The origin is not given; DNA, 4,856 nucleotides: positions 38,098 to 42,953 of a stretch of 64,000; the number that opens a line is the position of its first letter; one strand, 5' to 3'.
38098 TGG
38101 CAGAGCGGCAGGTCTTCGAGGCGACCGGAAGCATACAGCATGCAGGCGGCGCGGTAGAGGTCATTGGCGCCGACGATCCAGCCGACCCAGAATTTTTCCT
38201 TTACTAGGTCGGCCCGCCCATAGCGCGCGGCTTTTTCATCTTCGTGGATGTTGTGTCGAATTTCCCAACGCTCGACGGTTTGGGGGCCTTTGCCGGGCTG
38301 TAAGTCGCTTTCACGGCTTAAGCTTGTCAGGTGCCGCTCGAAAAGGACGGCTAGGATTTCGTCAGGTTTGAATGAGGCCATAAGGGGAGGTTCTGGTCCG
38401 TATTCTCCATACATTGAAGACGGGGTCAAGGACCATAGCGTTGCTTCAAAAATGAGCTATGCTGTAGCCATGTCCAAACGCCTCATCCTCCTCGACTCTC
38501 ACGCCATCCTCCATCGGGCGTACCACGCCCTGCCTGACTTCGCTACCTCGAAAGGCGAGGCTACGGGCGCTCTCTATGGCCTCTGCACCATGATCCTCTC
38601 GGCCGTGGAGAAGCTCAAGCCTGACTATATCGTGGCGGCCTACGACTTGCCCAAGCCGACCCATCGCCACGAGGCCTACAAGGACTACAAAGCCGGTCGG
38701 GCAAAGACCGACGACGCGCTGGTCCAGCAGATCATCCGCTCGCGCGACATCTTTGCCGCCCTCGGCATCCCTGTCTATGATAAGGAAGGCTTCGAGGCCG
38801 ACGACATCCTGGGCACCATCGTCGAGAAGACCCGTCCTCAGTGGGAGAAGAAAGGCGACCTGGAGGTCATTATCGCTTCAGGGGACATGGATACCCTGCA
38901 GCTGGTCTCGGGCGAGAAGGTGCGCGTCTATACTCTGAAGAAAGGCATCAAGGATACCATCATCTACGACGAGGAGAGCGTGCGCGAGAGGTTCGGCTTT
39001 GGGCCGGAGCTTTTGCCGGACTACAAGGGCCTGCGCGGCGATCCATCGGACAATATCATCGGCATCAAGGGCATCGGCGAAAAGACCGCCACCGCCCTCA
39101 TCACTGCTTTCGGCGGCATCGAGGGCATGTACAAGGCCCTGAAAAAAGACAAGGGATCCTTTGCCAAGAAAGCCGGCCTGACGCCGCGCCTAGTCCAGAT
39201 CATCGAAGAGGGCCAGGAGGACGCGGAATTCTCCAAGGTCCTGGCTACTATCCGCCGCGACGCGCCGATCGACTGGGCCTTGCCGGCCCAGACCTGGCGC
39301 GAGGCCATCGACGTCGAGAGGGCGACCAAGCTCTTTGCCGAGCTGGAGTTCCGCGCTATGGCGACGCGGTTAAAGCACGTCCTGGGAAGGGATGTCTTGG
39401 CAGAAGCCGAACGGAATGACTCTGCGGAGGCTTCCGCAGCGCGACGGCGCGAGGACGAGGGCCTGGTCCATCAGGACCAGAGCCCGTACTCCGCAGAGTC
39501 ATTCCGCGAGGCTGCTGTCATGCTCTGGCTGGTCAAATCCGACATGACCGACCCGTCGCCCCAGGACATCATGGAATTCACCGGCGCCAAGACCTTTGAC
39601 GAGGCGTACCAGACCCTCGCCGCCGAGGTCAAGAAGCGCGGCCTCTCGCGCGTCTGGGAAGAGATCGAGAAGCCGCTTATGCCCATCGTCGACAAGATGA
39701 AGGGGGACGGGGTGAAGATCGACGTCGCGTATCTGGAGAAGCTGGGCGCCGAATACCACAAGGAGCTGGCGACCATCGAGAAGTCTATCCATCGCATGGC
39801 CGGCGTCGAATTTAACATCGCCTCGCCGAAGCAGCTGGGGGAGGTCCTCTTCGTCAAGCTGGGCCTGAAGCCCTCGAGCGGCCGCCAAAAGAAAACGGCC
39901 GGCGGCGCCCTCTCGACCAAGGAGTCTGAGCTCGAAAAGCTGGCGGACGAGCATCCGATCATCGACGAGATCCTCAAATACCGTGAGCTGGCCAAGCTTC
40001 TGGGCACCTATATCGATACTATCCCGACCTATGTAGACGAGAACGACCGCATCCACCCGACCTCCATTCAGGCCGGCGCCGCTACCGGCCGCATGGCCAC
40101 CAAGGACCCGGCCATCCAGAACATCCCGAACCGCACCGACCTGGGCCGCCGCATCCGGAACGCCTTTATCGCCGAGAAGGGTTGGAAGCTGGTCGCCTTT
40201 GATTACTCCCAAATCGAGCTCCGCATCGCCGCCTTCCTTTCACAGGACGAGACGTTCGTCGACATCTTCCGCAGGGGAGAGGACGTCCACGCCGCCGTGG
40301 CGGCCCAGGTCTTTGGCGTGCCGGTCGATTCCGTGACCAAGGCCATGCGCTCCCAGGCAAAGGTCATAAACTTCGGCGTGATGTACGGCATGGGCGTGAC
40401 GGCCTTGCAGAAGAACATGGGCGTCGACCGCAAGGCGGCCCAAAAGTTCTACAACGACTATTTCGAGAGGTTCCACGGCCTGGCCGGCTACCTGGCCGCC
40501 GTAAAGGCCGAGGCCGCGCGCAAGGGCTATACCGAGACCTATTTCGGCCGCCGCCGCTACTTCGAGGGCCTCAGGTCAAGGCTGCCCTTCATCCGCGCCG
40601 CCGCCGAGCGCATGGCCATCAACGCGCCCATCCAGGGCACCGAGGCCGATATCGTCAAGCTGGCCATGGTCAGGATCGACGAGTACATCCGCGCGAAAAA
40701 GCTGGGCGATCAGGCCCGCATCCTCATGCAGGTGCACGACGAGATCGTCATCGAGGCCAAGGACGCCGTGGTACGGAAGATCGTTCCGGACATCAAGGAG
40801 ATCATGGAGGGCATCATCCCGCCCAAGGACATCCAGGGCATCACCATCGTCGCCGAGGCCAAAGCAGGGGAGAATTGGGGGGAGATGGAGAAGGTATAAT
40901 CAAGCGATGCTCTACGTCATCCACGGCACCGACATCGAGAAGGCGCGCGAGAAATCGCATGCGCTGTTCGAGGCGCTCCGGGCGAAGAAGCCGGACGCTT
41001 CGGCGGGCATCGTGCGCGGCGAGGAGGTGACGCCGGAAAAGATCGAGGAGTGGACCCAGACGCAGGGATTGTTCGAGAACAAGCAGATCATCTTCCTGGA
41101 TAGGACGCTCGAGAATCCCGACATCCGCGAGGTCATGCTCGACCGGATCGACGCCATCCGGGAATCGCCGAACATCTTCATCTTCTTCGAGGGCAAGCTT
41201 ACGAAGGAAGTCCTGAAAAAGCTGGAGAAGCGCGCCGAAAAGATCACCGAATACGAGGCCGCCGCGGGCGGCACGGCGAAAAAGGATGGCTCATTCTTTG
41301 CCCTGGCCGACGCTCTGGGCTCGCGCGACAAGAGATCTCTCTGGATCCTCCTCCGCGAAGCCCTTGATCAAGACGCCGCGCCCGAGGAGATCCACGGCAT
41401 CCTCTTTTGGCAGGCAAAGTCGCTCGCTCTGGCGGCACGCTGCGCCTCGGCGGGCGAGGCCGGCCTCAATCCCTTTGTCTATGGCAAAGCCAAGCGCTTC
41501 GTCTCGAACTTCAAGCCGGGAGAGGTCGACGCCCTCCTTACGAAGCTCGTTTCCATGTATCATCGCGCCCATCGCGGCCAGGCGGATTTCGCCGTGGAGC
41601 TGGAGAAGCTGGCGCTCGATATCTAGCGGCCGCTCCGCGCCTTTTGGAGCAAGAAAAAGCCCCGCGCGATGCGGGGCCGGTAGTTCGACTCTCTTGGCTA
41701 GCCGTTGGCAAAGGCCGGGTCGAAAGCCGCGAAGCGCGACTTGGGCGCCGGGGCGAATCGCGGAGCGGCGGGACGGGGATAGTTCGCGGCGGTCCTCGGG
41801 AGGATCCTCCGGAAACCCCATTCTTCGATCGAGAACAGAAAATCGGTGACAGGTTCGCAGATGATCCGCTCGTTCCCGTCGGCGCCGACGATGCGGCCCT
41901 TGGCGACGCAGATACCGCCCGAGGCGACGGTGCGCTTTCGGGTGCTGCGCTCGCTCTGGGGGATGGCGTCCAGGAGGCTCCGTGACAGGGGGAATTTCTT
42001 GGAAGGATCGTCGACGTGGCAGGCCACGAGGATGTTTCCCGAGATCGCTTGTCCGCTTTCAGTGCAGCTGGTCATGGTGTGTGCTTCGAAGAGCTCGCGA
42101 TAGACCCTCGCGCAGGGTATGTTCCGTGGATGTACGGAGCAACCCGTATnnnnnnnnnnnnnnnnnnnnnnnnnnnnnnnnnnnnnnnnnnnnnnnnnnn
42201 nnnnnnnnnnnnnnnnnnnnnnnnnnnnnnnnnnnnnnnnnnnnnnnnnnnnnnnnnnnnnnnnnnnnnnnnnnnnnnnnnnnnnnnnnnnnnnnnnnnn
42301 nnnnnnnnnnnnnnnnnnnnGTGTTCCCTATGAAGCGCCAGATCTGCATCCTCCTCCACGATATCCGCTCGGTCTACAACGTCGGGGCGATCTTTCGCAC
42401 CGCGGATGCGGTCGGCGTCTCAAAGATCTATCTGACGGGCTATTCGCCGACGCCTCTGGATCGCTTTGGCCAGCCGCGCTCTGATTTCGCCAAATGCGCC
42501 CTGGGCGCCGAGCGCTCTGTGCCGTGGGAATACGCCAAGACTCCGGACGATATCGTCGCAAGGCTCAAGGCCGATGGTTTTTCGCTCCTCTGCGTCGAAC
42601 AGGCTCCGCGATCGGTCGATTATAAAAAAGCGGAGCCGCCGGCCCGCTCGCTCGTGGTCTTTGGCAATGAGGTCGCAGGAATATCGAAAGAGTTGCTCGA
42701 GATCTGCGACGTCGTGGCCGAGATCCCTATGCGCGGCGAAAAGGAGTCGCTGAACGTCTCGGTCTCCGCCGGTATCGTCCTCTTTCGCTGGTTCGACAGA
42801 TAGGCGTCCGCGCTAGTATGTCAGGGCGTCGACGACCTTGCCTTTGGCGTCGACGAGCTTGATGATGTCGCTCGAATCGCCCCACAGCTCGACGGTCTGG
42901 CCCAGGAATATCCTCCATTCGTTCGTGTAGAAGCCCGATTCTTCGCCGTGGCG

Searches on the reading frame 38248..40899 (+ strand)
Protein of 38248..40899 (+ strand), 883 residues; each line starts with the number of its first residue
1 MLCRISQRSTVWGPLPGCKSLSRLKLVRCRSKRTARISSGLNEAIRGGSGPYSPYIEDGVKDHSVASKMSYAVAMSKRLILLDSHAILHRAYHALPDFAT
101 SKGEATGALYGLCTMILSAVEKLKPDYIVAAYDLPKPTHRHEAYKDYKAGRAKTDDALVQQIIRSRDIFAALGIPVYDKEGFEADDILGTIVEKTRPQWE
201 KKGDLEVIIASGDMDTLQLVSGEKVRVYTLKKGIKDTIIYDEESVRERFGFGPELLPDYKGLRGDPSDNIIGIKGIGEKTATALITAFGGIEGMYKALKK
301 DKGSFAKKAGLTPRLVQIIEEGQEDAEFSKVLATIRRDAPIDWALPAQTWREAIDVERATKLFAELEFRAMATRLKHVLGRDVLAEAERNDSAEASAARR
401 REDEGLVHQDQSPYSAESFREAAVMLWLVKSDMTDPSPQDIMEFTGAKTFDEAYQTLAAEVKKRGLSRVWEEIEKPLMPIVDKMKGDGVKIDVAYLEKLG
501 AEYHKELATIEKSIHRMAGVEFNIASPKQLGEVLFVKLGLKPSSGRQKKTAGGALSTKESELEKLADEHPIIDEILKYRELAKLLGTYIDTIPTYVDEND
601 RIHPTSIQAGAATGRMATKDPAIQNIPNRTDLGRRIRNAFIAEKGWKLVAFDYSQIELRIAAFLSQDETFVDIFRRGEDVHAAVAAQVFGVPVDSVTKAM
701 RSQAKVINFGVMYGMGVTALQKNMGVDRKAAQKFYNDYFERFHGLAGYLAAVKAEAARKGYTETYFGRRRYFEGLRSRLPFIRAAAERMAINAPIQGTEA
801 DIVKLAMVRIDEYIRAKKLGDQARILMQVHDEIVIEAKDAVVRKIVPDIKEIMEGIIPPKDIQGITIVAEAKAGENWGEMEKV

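Call 42: search_protein_families(library=pfam, proteins=[window:38248-40899:+], max_evalue=0.001)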
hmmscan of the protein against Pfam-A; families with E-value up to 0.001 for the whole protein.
window:38248-40899:+ (883 aa): 3 families
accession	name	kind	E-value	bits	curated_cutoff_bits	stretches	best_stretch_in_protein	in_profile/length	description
PF00476.26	DNA_pol_A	-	6.2e-134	447.1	34.3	1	494-879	2-381/381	DNA polymerase family A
PF02739.22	5_3_exonuc_N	-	4.5e-48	163.5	34.3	1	78-250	1-164/164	5'-3' exonuclease, N-terminal resolvase-like domain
PF01367.25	5_3_exonuc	-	3.4e-23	82.4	40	1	253-350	3-91/97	5'-3' exonuclease, C-terminal SAM fold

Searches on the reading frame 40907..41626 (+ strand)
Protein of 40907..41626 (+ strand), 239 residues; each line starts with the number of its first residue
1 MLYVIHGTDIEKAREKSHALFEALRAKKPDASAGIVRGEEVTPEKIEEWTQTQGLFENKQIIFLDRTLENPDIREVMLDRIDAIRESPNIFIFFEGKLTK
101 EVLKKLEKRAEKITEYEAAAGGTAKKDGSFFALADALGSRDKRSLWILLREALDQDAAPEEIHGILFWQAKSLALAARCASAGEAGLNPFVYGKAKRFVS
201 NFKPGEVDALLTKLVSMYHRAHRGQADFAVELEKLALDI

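Call 42: search_protein_families(library=pfam, proteins=[window:40907-41626:+], max_evalue=0.001)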
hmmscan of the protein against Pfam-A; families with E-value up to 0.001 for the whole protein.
window:40907-41626:+ (239 aa): 2 families
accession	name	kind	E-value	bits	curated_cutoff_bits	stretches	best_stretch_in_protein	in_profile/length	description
PF06144.19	DNA_pol3_delta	-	0.00014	22.3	21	1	3-111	1-119/124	DNA polymerase III, delta subunit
PF21694.2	DNA_pol3_delta_C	-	0.00021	21.7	27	0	129-237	3-119/121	DNA polymerase III delta subunit, C-terminal domain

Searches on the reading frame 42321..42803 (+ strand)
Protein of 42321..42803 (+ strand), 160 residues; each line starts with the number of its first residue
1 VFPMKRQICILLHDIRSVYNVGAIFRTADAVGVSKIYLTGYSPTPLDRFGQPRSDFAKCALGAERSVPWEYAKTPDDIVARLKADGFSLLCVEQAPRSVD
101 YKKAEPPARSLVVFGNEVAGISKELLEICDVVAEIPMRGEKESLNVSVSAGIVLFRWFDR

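Call 42: search_protein_families(library=pfam, proteins=[window:42321-42803:+], max_evalue=0.001)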
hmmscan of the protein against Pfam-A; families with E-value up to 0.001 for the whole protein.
window:42321-42803:+ (160 aa): 1 family
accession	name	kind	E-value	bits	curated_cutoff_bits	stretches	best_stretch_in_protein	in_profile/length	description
PF00588.24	SpoU_methylase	-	1.7e-32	112.9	29.7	1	8-155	2-142/142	SpoU rRNA Methylase family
